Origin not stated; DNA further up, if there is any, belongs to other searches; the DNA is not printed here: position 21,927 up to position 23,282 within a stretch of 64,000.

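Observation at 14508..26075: Three paralogous HpnH/MoaA-like radical SAM genes in one operon with no hopanoid cyclase nearby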

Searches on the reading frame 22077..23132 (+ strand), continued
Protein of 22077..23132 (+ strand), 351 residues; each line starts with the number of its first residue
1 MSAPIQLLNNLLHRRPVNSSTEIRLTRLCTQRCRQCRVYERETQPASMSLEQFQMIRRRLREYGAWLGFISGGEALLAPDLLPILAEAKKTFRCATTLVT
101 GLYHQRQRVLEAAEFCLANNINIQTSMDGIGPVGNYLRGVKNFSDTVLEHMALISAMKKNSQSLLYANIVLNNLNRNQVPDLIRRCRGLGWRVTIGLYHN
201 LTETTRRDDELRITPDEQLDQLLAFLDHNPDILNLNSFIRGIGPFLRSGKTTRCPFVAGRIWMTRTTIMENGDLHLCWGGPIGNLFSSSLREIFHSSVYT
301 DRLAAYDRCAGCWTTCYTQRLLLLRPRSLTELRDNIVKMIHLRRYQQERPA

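Call 96: search_protein_families(library=ncbifam, proteins=[P0365, P0367, P0369, P0387, P0388, P0390, P0391, P0392, P0393, P0395], max_evalue=1e-15)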
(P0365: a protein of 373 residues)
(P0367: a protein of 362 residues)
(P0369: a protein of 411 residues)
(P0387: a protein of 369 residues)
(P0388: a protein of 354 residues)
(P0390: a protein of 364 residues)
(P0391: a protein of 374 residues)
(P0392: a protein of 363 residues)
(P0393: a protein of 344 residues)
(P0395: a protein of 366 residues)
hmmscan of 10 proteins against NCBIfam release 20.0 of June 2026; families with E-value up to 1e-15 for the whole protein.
P0365 (373 aa): 1 family
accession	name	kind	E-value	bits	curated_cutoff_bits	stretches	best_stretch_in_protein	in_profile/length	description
TIGR04317.1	W_rSAM_matur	equivalog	4.7e-17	62.1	380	1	58-226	10-176/349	tungsten cofactor oxidoreductase radical SAM maturase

P0367 (362 aa): 1 family
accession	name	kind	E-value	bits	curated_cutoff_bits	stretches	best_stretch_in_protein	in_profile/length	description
NF033640.1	N_Twi_rSAM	subfamily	3.9e-16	59.1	170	0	36-215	118-307/398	twitch domain-containing radical SAM protein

P0369 (411 aa): 0 families

P0387 (369 aa): 12 families
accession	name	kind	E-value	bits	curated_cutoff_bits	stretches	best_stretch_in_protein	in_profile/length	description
NF050035.1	rSAM_WgK_link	exception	7.8e-22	77.7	650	1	30-166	6-144/367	radical SAM/SPASM peptide maturase WgkB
TIGR02668.1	moaA_archaeal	equivalog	1.5e-21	76.7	325.25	1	36-214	13-191/303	GTP 3',8-cyclase MoaA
TIGR03961.1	rSAM_PTO1314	hypoth_equivalog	3.9e-21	75.7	306.05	1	41-265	31-233/332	PTO1314 family radical SAM protein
NF001199.0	PRK00164.2-1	equivalog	3.5e-20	72.3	231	1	36-212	15-185/308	GTP 3',8-cyclase MoaA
TIGR04317.1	W_rSAM_matur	equivalog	7e-20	71.4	380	1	34-209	5-181/349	tungsten cofactor oxidoreductase radical SAM maturase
TIGR02109.1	PQQ_syn_pqqE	equivalog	8.4e-20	71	381.35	1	30-197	4-167/358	pyrroloquinoline quinone biosynthesis protein PqqE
TIGR04250.1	SCM_rSAM_ScmE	equivalog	1.1e-19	70.5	400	1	34-169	4-141/358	SynChlorMet cassette radical SAM/SPASM protein ScmE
TIGR04055.1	rSAM_NirJ2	equivalog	2.6e-18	66.6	500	1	40-192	7-154/326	putative heme d1 biosynthesis radical SAM protein NirJ2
NF045646.2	rSAM_Se_TrsS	equivalog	2.9e-18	65.6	490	1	40-213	93-267/441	radical SAM (seleno)protein TrsS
TIGR04303.1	GeoRSP_rSAM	equivalog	3.8e-18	66.1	400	1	34-207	6-172/325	GeoRSP system radical SAM/SPASM protein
TIGR03962.1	mycofact_rSAM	equivalog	7.7e-18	64.7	265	1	38-185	17-163/339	mycofactocin radical SAM maturase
TIGR02666.1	moaA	equivalog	4.6e-17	62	284.05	1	33-204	10-185/336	GTP 3',8-cyclase MoaA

P0388 (354 aa): 24 families
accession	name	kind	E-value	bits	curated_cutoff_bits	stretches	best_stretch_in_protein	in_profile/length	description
TIGR04545.1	rSAM_ahbD_hemeb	equivalog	1.3e-28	100.5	500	1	35-201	4-165/339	heme b synthase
NF050035.1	rSAM_WgK_link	exception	1.1e-27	97.1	650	1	28-167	6-146/367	radical SAM/SPASM peptide maturase WgkB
TIGR02109.1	PQQ_syn_pqqE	equivalog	1.3e-24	86.9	381.35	1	29-321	5-290/358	pyrroloquinoline quinone biosynthesis protein PqqE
TIGR04055.1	rSAM_NirJ2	equivalog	5.6e-24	85.3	500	1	32-330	1-294/326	putative heme d1 biosynthesis radical SAM protein NirJ2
TIGR04053.2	TIGR04053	equivalog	4.6e-23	82.1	395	1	30-204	7-179/366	TIGR04053 family radical SAM/SPASM domain-containing protein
TIGR02668.1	moaA_archaeal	equivalog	6.8e-23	81.1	325.25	1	38-295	17-267/303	GTP 3',8-cyclase MoaA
TIGR04051.1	rSAM_NirJ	equivalog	2e-22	79.7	515.45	1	38-207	9-172/354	heme d1 biosynthesis radical SAM protein NirJ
TIGR04250.1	SCM_rSAM_ScmE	equivalog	3.1e-22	79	400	1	37-166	9-139/358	SynChlorMet cassette radical SAM/SPASM protein ScmE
TIGR02666.1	moaA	equivalog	3e-21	75.8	284.05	1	38-254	17-232/336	GTP 3',8-cyclase MoaA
TIGR04054.1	rSAM_NirJ1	equivalog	1.2e-20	73.5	650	1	32-203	37-202/387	putative heme d1 biosynthesis radical SAM protein NirJ1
TIGR03962.1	mycofact_rSAM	equivalog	5.6e-20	71.8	265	1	24-331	5-302/339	mycofactocin radical SAM maturase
NF045574.1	sacti_mat_StsB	exception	1.7e-19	70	625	1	31-166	96-230/466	StsB family radical SAM/SPASM domain sactipeptide maturase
NF001199.0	PRK00164.2-1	equivalog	3.1e-19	69.3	231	1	38-294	19-268/308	GTP 3',8-cyclase MoaA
TIGR04546.1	rSAM_ahbC_deAc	equivalog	1e-18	67.4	650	1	32-203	40-205/390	12,18-didecarboxysiroheme deacetylase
TIGR04303.1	GeoRSP_rSAM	equivalog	2.3e-18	66.9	400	1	30-330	4-293/325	GeoRSP system radical SAM/SPASM protein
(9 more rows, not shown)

P0390 (364 aa): 32 families (the best 25 are shown)
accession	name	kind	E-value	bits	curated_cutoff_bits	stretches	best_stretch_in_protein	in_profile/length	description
TIGR03961.1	rSAM_PTO1314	hypoth_equivalog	9.3e-33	113.9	306.05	1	34-307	22-275/332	PTO1314 family radical SAM protein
TIGR02668.1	moaA_archaeal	equivalog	1.4e-29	103.1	325.25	1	38-216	13-188/303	GTP 3',8-cyclase MoaA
TIGR04546.1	rSAM_ahbC_deAc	equivalog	1.6e-29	102.9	650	1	40-259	44-262/390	12,18-didecarboxysiroheme deacetylase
TIGR02666.1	moaA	equivalog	4e-29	101.6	284.05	1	39-206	14-186/336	GTP 3',8-cyclase MoaA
NF001199.0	PRK00164.2-1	equivalog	1.2e-28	100.1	231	1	37-211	14-187/308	GTP 3',8-cyclase MoaA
TIGR04054.1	rSAM_NirJ1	equivalog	1.7e-27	96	650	1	40-279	41-278/387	putative heme d1 biosynthesis radical SAM protein NirJ1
TIGR04317.1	W_rSAM_matur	equivalog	6.4e-27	94.6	380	1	39-335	8-313/349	tungsten cofactor oxidoreductase radical SAM maturase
TIGR04051.1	rSAM_NirJ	equivalog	7e-27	94.3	515.45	1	41-205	8-168/354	heme d1 biosynthesis radical SAM protein NirJ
TIGR04347.1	pseudo_SAM_Halo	equivalog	9.9e-27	94.2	525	1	40-203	43-202/390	TIGR04347 family pseudo-SAM/SPASM protein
TIGR04545.1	rSAM_ahbD_hemeb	equivalog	1.3e-26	93.8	500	1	40-204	5-166/339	heme b synthase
TIGR02109.1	PQQ_syn_pqqE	equivalog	2.8e-24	85.7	381.35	1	33-291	5-254/358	pyrroloquinoline quinone biosynthesis protein PqqE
TIGR04466.1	rSAM_BlsE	equivalog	3.1e-24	86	400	1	39-174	7-142/327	cytosylglucuronate decarboxylase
NF045702.1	rSAM_GDGT_ether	equivalog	5e-23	81.5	450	1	37-211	88-265/486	tetraether lipid synthase Tes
TIGR04055.1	rSAM_NirJ2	equivalog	7e-23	81.7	500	1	41-203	6-164/326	putative heme d1 biosynthesis radical SAM protein NirJ2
TIGR04403.1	rSAM_skfB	equivalog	1e-22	80.5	300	1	32-347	101-396/402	sporulation killing factor system radical SAM maturase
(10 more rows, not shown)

P0391 (374 aa): 25 families
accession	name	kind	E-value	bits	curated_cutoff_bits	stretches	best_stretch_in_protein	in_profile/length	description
TIGR03961.1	rSAM_PTO1314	hypoth_equivalog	2.1e-29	102.9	306.05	1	37-256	21-217/332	PTO1314 family radical SAM protein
TIGR04317.1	W_rSAM_matur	equivalog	2e-27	96.2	380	1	44-258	9-216/349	tungsten cofactor oxidoreductase radical SAM maturase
TIGR02666.1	moaA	equivalog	1.2e-26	93.5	284.05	1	44-219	15-189/336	GTP 3',8-cyclase MoaA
TIGR02668.1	moaA_archaeal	equivalog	6.6e-26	91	325.25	1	43-211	14-174/303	GTP 3',8-cyclase MoaA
TIGR04054.1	rSAM_NirJ1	equivalog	3.3e-25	88.5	650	1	44-215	41-202/387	putative heme d1 biosynthesis radical SAM protein NirJ1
TIGR04545.1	rSAM_ahbD_hemeb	equivalog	5e-25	88.6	500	1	44-216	5-168/339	heme b synthase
TIGR04546.1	rSAM_ahbC_deAc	equivalog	5.3e-25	88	650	1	44-216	44-206/390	12,18-didecarboxysiroheme deacetylase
NF001199.0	PRK00164.2-1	equivalog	7.5e-25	87.7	231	1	43-178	16-148/308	GTP 3',8-cyclase MoaA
TIGR04347.1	pseudo_SAM_Halo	equivalog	1.5e-24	87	525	1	44-225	43-215/390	TIGR04347 family pseudo-SAM/SPASM protein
NF050035.1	rSAM_WgK_link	exception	1.9e-24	86.3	650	1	34-217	4-178/367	radical SAM/SPASM peptide maturase WgkB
TIGR04051.1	rSAM_NirJ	equivalog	2e-24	86.2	515.45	1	45-216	8-169/354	heme d1 biosynthesis radical SAM protein NirJ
TIGR02109.1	PQQ_syn_pqqE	equivalog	3.8e-24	85.3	381.35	1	37-247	5-204/358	pyrroloquinoline quinone biosynthesis protein PqqE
TIGR04053.2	TIGR04053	equivalog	4.8e-20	72.1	395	1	38-216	7-179/366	TIGR04053 family radical SAM/SPASM domain-containing protein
TIGR04055.1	rSAM_NirJ2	equivalog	9.2e-19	68.1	500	1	45-343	6-294/326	putative heme d1 biosynthesis radical SAM protein NirJ2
TIGR04250.1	SCM_rSAM_ScmE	equivalog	2e-18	66.5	400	1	38-209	2-164/358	SynChlorMet cassette radical SAM/SPASM protein ScmE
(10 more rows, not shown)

P0392 (363 aa): 34 families (the best 25 are shown)
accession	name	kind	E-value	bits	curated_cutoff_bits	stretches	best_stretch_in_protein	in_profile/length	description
TIGR03961.1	rSAM_PTO1314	hypoth_equivalog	2.3e-40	138.9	306.05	1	28-347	21-316/332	PTO1314 family radical SAM protein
TIGR04051.1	rSAM_NirJ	equivalog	3.1e-32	111.9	515.45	1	37-208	9-174/354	heme d1 biosynthesis radical SAM protein NirJ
TIGR04545.1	rSAM_ahbD_hemeb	equivalog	8.7e-32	110.9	500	1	36-321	6-298/339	heme b synthase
TIGR04053.2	TIGR04053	equivalog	9.9e-32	110.6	395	1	26-248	4-216/366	TIGR04053 family radical SAM/SPASM domain-containing protein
TIGR04317.1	W_rSAM_matur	equivalog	1.5e-31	109.8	380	1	31-238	5-209/349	tungsten cofactor oxidoreductase radical SAM maturase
TIGR04054.1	rSAM_NirJ1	equivalog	2.3e-30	105.5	650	1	35-222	41-222/387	putative heme d1 biosynthesis radical SAM protein NirJ1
TIGR04055.1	rSAM_NirJ2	equivalog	3.1e-30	105.8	500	1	36-321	6-285/326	putative heme d1 biosynthesis radical SAM protein NirJ2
TIGR04347.1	pseudo_SAM_Halo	equivalog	1.9e-29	103.1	525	1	35-218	43-220/390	TIGR04347 family pseudo-SAM/SPASM protein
TIGR04133.1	rSAM_w_lipo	hypoth_equivalog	5.3e-29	101.2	425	1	37-330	31-322/350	TIGR04133 family radical SAM/SPASM protein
NF045574.1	sacti_mat_StsB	exception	5.2e-28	98.1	625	1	27-331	91-387/466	StsB family radical SAM/SPASM domain sactipeptide maturase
TIGR04303.1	GeoRSP_rSAM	equivalog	3.6e-26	92.5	400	1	35-329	10-296/325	GeoRSP system radical SAM/SPASM protein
TIGR04546.1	rSAM_ahbC_deAc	equivalog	1.4e-25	89.9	650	1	35-209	44-212/390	12,18-didecarboxysiroheme deacetylase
NF050035.1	rSAM_WgK_link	exception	5.6e-25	88.1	650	1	25-164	4-144/367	radical SAM/SPASM peptide maturase WgkB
TIGR03962.1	mycofact_rSAM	equivalog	1.2e-24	87.2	265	1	34-329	16-303/339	mycofactocin radical SAM maturase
TIGR04250.1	SCM_rSAM_ScmE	equivalog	2.9e-24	85.6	400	1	29-319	2-301/358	SynChlorMet cassette radical SAM/SPASM protein ScmE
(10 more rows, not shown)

P0393 (344 aa): 19 families
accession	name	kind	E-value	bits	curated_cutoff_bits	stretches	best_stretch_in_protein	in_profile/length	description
TIGR02666.1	moaA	equivalog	5.2e-26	91.4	284.05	1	31-196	16-189/336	GTP 3',8-cyclase MoaA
TIGR02668.1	moaA_archaeal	equivalog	7e-26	90.9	325.25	1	30-189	15-175/303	GTP 3',8-cyclase MoaA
TIGR03913.1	rad_SAM_trio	equivalog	1.2e-24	86.6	591.75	1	23-304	17-304/477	GDL motif peptide-associated radical SAM/SPASM maturase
TIGR02109.1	PQQ_syn_pqqE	equivalog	3.2e-24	85.6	381.35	1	25-303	7-282/358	pyrroloquinoline quinone biosynthesis protein PqqE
TIGR04317.1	W_rSAM_matur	equivalog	5.9e-23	81.5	380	1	34-190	13-174/349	tungsten cofactor oxidoreductase radical SAM maturase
NF001199.0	PRK00164.2-1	equivalog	7.4e-23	81.2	231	1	30-189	17-177/308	GTP 3',8-cyclase MoaA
TIGR04303.1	GeoRSP_rSAM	equivalog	1.7e-22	80.4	400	1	24-237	4-211/325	GeoRSP system radical SAM/SPASM protein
TIGR03961.1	rSAM_PTO1314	hypoth_equivalog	2.9e-21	76.1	306.05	1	13-333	11-310/332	PTO1314 family radical SAM protein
NF045574.1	sacti_mat_StsB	exception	3.3e-21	75.7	625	1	27-191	98-260/466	StsB family radical SAM/SPASM domain sactipeptide maturase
TIGR04133.1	rSAM_w_lipo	hypoth_equivalog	2.3e-20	72.8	425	1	14-321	12-321/350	TIGR04133 family radical SAM/SPASM protein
TIGR04051.1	rSAM_NirJ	equivalog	1.3e-19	70.5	515.45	1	34-232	11-208/354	heme d1 biosynthesis radical SAM protein NirJ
TIGR04251.1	SCM_rSAM_ScmF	equivalog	2.6e-19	69.9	400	1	29-189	8-171/353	SynChlorMet cassette radical SAM/SPASM protein ScmF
TIGR04546.1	rSAM_ahbC_deAc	equivalog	2.7e-19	69.3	650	1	30-213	44-227/390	12,18-didecarboxysiroheme deacetylase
TIGR04055.1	rSAM_NirJ2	equivalog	8.9e-19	68.2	500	0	29-186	4-160/326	putative heme d1 biosynthesis radical SAM protein NirJ2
TIGR04545.1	rSAM_ahbD_hemeb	equivalog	2.6e-18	66.5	500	0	30-188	9-163/339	heme b synthase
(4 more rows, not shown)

P0395 (366 aa): 21 families
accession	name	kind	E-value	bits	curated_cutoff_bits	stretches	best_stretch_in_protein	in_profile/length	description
TIGR02668.1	moaA_archaeal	equivalog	1.4e-25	89.9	325.25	1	26-288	15-272/303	GTP 3',8-cyclase MoaA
TIGR04055.1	rSAM_NirJ2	equivalog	3.2e-25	89.3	500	1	27-310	6-286/326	putative heme d1 biosynthesis radical SAM protein NirJ2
TIGR02666.1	moaA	equivalog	3.6e-25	88.6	284.05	1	27-191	16-187/336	GTP 3',8-cyclase MoaA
TIGR04545.1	rSAM_ahbD_hemeb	equivalog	7e-25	88.2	500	1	25-318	4-308/339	heme b synthase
NF001199.0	PRK00164.2-1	equivalog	1.1e-24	87.2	231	1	27-316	18-298/308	GTP 3',8-cyclase MoaA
TIGR02109.1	PQQ_syn_pqqE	equivalog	5.1e-24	84.9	381.35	1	18-187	4-172/358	pyrroloquinoline quinone biosynthesis protein PqqE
TIGR04133.1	rSAM_w_lipo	hypoth_equivalog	1.5e-23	83.3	425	1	22-315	25-318/350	TIGR04133 family radical SAM/SPASM protein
TIGR04347.1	pseudo_SAM_Halo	equivalog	2.1e-22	80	525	1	23-239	40-251/390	TIGR04347 family pseudo-SAM/SPASM protein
TIGR03961.1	rSAM_PTO1314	hypoth_equivalog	3.7e-21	75.8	306.05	1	26-285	28-267/332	PTO1314 family radical SAM protein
TIGR03962.1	mycofact_rSAM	equivalog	2.6e-20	72.9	265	1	16-219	7-204/339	mycofactocin radical SAM maturase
TIGR04054.1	rSAM_NirJ1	equivalog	4.3e-20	71.7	650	1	23-238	38-248/387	putative heme d1 biosynthesis radical SAM protein NirJ1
TIGR04317.1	W_rSAM_matur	equivalog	2.6e-19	69.5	380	1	27-284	10-258/349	tungsten cofactor oxidoreductase radical SAM maturase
TIGR04303.1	GeoRSP_rSAM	equivalog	3e-19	69.7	400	1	20-320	4-298/325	GeoRSP system radical SAM/SPASM protein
NF050035.1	rSAM_WgK_link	exception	7.2e-19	68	650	1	19-191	7-178/367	radical SAM/SPASM peptide maturase WgkB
TIGR04546.1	rSAM_ahbC_deAc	equivalog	1.9e-17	63.2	650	1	12-148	28-167/390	12,18-didecarboxysiroheme deacetylase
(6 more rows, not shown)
